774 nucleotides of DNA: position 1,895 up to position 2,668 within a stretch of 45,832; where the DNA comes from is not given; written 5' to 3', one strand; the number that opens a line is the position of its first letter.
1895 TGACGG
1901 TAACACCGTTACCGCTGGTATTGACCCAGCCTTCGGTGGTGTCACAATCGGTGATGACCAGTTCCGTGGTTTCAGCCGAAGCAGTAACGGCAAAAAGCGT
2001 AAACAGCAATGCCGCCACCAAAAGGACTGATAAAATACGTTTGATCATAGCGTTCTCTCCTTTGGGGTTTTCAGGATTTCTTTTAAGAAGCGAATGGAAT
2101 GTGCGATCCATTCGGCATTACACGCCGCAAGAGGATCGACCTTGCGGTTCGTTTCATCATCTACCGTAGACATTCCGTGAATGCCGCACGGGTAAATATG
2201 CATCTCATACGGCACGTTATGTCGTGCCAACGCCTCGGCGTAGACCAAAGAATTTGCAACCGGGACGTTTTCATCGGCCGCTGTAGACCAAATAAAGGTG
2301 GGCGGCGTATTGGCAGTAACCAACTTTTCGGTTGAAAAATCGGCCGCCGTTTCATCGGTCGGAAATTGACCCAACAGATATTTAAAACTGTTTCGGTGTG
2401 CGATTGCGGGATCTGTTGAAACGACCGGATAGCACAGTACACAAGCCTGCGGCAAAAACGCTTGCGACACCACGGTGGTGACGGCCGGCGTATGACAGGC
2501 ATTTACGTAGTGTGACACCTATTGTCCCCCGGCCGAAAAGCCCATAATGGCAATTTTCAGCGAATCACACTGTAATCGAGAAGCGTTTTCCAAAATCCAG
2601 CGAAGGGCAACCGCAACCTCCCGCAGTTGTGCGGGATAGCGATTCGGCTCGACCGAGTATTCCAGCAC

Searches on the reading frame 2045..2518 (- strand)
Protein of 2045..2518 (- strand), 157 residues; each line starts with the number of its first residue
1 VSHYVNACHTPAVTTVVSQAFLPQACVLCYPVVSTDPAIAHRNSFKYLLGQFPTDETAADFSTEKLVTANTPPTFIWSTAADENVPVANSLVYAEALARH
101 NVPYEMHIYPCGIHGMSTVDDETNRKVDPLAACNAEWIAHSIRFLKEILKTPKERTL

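Call 82: search_protein_families(library=pfam, proteins=[window:2045-2518:-], max_evalue=0.1)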
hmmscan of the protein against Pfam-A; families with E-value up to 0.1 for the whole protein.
window:2045-2518:- (157 aa): 4 families
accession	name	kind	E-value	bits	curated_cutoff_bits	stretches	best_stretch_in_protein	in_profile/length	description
PF00326.27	Peptidase_S9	-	3.9e-07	30.2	22.6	1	68-123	142-196/213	Prolyl oligopeptidase family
PF20434.5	BD-FAE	-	0.0036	17.3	26.8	1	41-96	157-214/215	BD-FAE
PF07859.19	Abhydrolase_3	-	0.015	15.5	25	1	23-116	100-208/210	alpha/beta hydrolase fold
PF01738.24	DLH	-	0.089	12.8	21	1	71-135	143-205/217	Dienelactone hydrolase family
